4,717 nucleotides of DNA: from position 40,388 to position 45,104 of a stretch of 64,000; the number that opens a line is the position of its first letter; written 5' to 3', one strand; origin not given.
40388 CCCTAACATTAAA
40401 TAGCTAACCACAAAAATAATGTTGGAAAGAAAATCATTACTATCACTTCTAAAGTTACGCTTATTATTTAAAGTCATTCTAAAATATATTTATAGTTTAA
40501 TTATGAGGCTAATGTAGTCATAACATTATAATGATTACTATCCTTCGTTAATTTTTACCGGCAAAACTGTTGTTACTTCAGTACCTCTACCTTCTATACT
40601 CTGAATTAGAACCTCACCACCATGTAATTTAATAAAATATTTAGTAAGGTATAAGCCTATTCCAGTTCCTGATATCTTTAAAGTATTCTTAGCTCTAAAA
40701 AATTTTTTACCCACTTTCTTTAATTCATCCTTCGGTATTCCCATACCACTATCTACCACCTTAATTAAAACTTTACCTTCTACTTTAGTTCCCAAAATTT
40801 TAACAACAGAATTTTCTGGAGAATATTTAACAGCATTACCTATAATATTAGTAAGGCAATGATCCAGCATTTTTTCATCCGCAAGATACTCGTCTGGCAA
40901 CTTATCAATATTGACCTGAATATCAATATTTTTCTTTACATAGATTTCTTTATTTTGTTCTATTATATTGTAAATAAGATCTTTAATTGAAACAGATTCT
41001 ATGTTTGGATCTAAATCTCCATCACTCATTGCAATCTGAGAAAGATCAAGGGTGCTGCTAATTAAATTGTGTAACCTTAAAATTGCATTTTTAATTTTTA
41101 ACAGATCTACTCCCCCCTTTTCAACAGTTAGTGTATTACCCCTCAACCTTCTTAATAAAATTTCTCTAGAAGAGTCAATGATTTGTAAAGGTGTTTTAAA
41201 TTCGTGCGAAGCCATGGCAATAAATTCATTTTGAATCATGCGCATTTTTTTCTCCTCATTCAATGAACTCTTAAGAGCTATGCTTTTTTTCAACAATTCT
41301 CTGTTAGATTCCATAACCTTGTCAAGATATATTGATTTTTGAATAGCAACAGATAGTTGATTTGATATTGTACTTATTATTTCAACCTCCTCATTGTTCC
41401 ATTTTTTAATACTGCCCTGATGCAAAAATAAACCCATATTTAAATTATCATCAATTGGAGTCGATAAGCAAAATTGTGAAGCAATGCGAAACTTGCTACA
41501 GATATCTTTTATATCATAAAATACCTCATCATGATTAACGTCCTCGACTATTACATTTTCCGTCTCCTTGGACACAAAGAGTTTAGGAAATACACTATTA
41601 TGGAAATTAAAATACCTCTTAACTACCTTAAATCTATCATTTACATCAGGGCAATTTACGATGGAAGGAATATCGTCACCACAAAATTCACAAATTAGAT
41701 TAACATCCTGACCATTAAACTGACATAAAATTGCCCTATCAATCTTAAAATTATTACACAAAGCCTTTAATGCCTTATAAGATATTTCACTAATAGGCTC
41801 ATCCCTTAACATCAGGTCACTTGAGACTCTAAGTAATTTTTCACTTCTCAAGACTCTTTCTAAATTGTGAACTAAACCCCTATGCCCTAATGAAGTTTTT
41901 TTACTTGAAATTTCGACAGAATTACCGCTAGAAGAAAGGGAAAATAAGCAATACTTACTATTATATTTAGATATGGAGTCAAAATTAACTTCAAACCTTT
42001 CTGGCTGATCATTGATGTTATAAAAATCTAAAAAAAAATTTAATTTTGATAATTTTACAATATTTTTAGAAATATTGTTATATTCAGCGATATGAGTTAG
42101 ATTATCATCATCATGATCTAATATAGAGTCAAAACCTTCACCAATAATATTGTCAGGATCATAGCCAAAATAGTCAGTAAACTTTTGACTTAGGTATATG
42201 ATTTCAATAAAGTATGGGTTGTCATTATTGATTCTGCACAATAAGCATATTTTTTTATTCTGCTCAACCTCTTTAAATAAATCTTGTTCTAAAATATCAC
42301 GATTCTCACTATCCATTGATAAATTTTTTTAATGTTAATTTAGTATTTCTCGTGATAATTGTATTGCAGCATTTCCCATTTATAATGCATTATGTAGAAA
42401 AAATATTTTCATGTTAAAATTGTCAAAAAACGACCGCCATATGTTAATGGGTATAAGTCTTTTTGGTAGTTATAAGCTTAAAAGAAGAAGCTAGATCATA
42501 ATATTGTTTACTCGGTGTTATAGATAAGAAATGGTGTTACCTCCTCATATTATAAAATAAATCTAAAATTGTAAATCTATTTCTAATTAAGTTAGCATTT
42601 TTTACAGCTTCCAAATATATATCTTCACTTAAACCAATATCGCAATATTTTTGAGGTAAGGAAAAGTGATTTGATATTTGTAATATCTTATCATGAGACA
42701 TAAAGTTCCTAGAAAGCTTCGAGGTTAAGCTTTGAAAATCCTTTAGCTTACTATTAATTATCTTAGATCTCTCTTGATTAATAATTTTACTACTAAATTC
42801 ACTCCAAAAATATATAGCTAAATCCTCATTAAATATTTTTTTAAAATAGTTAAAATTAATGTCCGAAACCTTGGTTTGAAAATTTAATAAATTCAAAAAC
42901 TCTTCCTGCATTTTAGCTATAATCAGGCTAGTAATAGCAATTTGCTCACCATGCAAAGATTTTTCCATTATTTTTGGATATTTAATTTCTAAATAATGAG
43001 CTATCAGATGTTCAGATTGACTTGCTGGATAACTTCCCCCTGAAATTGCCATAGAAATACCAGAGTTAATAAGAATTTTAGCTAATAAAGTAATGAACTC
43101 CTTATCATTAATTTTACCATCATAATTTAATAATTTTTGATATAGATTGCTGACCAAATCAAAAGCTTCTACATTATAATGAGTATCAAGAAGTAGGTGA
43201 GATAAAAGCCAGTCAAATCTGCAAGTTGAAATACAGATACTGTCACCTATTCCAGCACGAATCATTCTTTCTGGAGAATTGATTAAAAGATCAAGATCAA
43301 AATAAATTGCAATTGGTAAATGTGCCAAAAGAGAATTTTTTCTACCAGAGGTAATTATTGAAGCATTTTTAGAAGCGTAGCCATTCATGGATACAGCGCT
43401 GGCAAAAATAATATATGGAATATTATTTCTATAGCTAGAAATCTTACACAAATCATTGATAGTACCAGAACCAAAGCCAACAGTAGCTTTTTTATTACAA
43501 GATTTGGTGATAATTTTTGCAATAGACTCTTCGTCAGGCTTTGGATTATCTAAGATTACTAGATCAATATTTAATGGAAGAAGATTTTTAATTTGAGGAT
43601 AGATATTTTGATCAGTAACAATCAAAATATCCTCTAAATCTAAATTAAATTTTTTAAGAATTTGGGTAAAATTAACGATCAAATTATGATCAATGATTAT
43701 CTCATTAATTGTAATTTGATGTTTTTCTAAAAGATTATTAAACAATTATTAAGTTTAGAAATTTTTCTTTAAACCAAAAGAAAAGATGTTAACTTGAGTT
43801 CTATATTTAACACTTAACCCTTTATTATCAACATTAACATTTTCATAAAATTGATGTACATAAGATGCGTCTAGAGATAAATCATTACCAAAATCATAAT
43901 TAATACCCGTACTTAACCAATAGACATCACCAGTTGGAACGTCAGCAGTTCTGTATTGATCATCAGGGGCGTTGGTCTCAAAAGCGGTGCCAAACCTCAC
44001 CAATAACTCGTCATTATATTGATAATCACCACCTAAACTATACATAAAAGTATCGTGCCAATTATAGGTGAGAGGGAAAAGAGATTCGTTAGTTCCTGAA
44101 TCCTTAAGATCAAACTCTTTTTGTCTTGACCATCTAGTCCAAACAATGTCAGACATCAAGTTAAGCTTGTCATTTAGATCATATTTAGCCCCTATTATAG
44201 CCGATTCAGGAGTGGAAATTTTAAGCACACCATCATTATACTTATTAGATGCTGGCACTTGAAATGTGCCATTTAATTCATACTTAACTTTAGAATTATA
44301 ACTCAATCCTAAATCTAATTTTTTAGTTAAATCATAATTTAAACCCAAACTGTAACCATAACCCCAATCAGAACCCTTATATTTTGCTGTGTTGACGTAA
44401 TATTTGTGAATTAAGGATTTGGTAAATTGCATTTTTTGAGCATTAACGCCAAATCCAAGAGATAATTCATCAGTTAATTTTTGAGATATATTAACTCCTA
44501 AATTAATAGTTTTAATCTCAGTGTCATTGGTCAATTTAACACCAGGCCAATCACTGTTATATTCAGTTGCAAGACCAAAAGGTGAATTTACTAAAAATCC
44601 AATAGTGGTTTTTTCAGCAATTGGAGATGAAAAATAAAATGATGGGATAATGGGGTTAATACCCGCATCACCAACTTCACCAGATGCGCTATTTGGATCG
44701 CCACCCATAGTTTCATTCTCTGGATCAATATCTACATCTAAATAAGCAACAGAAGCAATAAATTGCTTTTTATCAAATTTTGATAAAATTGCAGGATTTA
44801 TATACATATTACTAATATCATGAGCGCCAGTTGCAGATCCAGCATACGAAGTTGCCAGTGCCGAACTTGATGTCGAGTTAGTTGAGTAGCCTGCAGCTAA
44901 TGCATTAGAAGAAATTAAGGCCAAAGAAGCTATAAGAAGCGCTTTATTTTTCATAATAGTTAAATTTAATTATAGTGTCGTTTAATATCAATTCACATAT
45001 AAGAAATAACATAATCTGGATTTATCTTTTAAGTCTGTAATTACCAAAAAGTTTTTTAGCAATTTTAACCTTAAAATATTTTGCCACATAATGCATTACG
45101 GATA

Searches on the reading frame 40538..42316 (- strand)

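Call 16: search_protein_families(library=ncbifam, proteins=[window:40538-42316:-])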
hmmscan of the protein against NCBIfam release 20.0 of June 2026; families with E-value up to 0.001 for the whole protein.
window:40538-42316:- (592 aa): 72 families (the best 25 are shown)
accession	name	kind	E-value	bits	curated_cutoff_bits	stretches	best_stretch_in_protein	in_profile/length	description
NF046044.1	PnpS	equivalog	6.8e-39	134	400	1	307-586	113-390/390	two-component system histidine kinase PnpS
NF045595.1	HK_scytonemin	equivalog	1.5e-37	129.4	865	1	346-588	399-636/637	scytonemin biosynthesis sensor histidine kinase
NF033092.0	HK_WalK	equivalog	3.3e-37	128.3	725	1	334-587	344-594/594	cell wall metabolism sensor histidine kinase WalK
NF047874.1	MASE3_PAS_HK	subfamily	1.4e-35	123.3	560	1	237-589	287-627/655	MASE3 domain-containing sensor histidine kinase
TIGR02966.1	phoR_proteo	equivalog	1.2e-34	119.8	334.2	1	345-583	97-331/333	phosphate regulon sensor histidine kinase PhoR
NF008312.0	PRK11100.1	equivalog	3.6e-30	105.2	356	1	338-588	233-475/477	two-component system sensor histidine kinase CreC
NF041880.1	EPS_EpsF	equivalog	2.1e-29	102.4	900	1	362-585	274-491/492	response regulator EpsF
NF006800.0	PRK09303.1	equivalog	1.8e-28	99.6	342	1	302-587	95-377/383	histidine kinase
NF041735.1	hist_kin_RppB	equivalog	1.7e-27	96.3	400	1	362-586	216-438/438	two-component system sensor histidine kinase RppB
NF040691.1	MtrAB_MtrB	equivalog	2.1e-27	96.3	450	1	348-588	257-493/507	MtrAB system histidine kinase MtrB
NF038297.2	hybrid_HK_HrmK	equivalog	5.8e-27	94.6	725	1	302-590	173-460/607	hybrid histidine kinase/response regulator HrmK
TIGR02956.1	TMAO_torS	equivalog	4e-26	91.4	676.5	1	360-588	462-683/967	TMAO reductase system sensor histidine kinase/response regulator TorS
NF008468.0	PRK11360.1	equivalog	9.9e-26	90.2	646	1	364-590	398-611/616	two-component system sensor histidine kinase AtoS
NF045900.1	HisKinCpxALeg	equivalog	7.7e-24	84.2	800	1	358-587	232-451/451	two-component system sensor histidine kinase CpxA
NF007793.0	PRK10490.1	equivalog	1.3e-23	83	1123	1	350-588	654-883/895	two-component system sensor histidine kinase KdpD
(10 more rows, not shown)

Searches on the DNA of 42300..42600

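Call 20: search_rna_families(source=window, start=42300, end=42600, threshold=evalue, max_evalue=10)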
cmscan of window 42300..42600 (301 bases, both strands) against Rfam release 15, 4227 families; matches with E-value up to 10: 3.
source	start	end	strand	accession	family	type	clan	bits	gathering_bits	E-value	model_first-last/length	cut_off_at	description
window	42405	42487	+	RF04064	MIR5267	Gene; miRNA;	-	17.8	87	1.8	1-81/81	no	MIR5267 microRNA precursor family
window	42543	42569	+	RF01353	CRISPR-DR44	Gene; CRISPR;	-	16.4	35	6.8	1-28/28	no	CRISPR RNA direct repeat element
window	42344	42420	+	RF01817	RsaB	Gene; sRNA;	-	16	55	7.9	1-60/60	no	RNA Staph. aureus A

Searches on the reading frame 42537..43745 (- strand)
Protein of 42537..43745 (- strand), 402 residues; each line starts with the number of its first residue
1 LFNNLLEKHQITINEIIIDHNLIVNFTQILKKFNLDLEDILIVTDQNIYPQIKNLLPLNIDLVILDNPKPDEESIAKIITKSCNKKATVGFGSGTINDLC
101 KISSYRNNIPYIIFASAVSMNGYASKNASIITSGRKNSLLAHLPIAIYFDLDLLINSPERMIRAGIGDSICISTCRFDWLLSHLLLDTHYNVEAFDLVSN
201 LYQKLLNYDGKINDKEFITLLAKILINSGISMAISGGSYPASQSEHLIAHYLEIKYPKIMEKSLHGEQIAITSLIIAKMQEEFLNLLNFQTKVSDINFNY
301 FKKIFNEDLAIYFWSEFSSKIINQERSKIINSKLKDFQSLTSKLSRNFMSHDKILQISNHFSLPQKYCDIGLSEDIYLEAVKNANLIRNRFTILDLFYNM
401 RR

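Call 16: search_protein_families(library=ncbifam, proteins=[window:42537-43745:-])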
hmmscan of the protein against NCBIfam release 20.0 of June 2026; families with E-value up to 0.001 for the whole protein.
window:42537-43745:- (402 aa): 3 families
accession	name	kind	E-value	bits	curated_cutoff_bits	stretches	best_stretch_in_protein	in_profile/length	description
NF002022.0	PRK00843.1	equivalog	7.1e-50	169.9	413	1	14-281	12-283/350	NAD(P)-dependent glycerol-1-phosphate dehydrogenase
NF006941.0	PRK09423.1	subfamily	1.4e-06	27.4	336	1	79-170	79-173/367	glycerol dehydrogenase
NF047954.1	PrpdilGlycDhGldA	equivalog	0.00015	21.2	700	1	79-171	79-174/365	bifunctional L-1,2-propanediol dehydrogenase/glycerol dehydrogenase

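Call 45: find_homologous_proteins(query=window:42537-43745:-, max_evalue=1e-40)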
Query window:42537-43745:- (402 aa): 1142 proteins with E <= 1e-40 among 6210 candidates; the best 120 are listed.
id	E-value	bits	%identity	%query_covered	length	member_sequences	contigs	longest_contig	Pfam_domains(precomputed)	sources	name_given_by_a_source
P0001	9.6e-248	840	96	100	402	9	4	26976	PF13685.13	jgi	jgi:glycerol-1-phosphate dehydrogenase [NAD(P)+]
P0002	1.0e-192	658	76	99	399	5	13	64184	PF13685.13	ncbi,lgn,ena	-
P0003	1.6e-191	655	76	99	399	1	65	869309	PF13685.13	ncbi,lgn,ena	-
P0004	6.4e-191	653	76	99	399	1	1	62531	PF13685.13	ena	-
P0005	7.3e-191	652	76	99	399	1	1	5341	PF13685.13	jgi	-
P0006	7.5e-191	652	76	99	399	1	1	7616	PF13685.13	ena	-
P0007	1.1e-190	652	76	99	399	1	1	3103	PF13685.13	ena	-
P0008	2.4e-190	651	76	99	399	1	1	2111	PF13685.13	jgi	-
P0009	3.2e-190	650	76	99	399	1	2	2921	PF13685.13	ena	-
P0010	7.2e-187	639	75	100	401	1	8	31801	PF13685.13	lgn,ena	-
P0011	1.6e-186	638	74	100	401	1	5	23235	PF13685.13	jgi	jgi:glycerol-1-phosphate dehydrogenase [NAD(P)+]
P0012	4.5e-186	637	74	100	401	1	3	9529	PF13685.13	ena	-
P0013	4.5e-185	633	74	100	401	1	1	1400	PF13685.13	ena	-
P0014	1.3e-181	622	73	100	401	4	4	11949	PF13685.13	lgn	-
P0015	2.8e-181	621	73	100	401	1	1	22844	PF13685.13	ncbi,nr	ncbi:iron-containing alcohol dehydrogenase [Rickettsiales bacterium]|nr:iron-containing alcohol dehy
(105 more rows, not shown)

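Call 46: find_encoding_contigs(protein=P0003, flank=6000, max_places=4)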
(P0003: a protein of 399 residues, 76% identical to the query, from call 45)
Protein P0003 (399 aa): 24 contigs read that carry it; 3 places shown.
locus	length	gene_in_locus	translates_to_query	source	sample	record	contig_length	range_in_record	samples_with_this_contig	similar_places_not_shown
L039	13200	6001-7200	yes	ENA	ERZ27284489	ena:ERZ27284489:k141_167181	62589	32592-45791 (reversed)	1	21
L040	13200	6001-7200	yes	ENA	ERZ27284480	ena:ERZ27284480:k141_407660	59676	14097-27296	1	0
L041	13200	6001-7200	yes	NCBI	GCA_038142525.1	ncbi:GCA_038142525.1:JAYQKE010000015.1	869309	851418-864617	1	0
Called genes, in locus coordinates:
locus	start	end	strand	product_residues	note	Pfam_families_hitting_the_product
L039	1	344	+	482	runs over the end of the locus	PF00089:Trypsin, PF13365:Trypsin_2, PF00595:PDZ, PF13180:PDZ_2, PF17820:PDZ_6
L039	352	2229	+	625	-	PF13623:SurA_N_2, PF13624:SurA_N_3, PF13145:Rotamase_2, PF00639:Rotamase, PF13145:Rotamase_2 (weak)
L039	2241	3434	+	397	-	PF01053:Cys_Met_Meta_PP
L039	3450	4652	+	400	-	PF00291:PALP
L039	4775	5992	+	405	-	PF03349:Toluene_X, PF13505:OMP_b-brl (weak), PF10677:DUF2490 (faint)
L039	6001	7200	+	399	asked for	PF13685:Fe-ADH_2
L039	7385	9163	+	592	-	PF00512:HisKA, PF02518:HATPase_c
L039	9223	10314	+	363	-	-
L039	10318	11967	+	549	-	PF00795:CN_hydrolase, PF02540:NAD_synthase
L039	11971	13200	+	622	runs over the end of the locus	PF01541:GIY-YIG, PF27096:UvrC_M, PF02151:UVR, PF22920:UvrC_RNaseH, PF08459:UvrC_RNaseH_dom, PF12826:HHH_2, PF14520:HHH_5 (weak)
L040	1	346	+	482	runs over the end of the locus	PF00089:Trypsin, PF13365:Trypsin_2, PF00595:PDZ, PF13180:PDZ_2, PF17820:PDZ_6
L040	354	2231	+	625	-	PF13623:SurA_N_2, PF13624:SurA_N_3, PF13145:Rotamase_2, PF00639:Rotamase, PF13145:Rotamase_2 (weak)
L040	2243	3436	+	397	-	PF01053:Cys_Met_Meta_PP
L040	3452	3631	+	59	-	-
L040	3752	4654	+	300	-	PF00291:PALP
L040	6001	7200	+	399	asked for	PF13685:Fe-ADH_2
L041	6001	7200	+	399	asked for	PF13685:Fe-ADH_2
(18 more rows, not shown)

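Call 52: find_encoding_contigs(protein=P0001, flank=10000, max_places=4)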
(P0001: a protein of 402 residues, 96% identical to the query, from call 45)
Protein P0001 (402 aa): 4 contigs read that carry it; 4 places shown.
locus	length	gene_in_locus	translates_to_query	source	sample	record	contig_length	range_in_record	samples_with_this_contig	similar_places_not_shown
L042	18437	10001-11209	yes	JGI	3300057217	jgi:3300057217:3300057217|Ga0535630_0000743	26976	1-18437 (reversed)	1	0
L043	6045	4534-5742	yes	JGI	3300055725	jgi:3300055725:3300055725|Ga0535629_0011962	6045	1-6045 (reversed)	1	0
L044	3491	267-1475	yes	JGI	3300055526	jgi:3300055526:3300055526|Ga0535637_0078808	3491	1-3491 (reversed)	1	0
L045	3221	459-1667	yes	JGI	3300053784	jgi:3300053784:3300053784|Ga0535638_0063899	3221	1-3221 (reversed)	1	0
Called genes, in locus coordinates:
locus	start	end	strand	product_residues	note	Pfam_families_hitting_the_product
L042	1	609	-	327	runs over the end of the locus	PF00793:DAHP_synth_1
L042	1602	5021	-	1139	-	PF00580:UvrD-helicase, PF13245:AAA_19 (weak), PF13361:UvrD_C, PF13538:UvrD_C_2 (faint), PF12705:PDDEXK_1 (weak)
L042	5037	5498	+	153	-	PF07885:Ion_trans_2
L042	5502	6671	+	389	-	PF01098:FTSW_RODA_SPOVE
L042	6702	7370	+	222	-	PF00775:Dioxygenase_C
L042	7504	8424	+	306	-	PF00072:Response_reg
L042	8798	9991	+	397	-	PF03349:Toluene_X, PF13505:OMP_b-brl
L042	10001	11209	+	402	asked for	PF13685:Fe-ADH_2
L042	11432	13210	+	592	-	PF01590:GAF (faint), PF00512:HisKA, PF02518:HATPase_c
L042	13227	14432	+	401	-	-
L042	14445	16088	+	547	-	PF00795:CN_hydrolase, PF02540:NAD_synthase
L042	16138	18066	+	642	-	PF01541:GIY-YIG, PF27096:UvrC_M, PF02151:UVR, PF22920:UvrC_RNaseH, PF08459:UvrC_RNaseH_dom, PF14520:HHH_5 (weak), PF12826:HHH_2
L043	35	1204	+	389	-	PF01098:FTSW_RODA_SPOVE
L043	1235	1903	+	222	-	PF00775:Dioxygenase_C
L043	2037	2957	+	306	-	PF00072:Response_reg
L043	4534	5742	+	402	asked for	PF13685:Fe-ADH_2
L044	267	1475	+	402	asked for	PF13685:Fe-ADH_2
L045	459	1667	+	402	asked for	PF13685:Fe-ADH_2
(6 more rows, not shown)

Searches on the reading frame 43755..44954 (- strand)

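Call 16: search_protein_families(library=ncbifam, proteins=[window:43755-44954:-])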
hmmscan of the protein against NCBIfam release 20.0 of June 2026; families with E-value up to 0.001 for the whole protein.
window:43755-44954:- (399 aa): 5 families
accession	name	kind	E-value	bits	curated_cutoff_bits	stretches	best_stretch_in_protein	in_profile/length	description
NF007988.0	PRK10716.1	equivalog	1.6e-50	172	585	2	4-173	9-174/435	long-chain fatty acid transporter FadL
NF050080.1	pilus_FilD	exception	3.2e-07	29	970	1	255-367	373-499/549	putative pilus system OmpP1/FadL family transporter FilD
NF033709.1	PorV_fam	subfamily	5.7e-05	22.8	90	0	145-369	105-310/326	PorV/PorQ family protein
TIGR03016.1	pepcterm_hypo_1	hypoth_equivalog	9.8e-05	21.5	90.85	0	145-220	387-451/477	TIGR03016 family PEP-CTERM system-associated outer membrane protein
NF033908.1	AcfA_fam_omp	subfamily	0.00069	19.1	100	0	188-220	166-197/217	AcfA family outer membrane beta-barrel protein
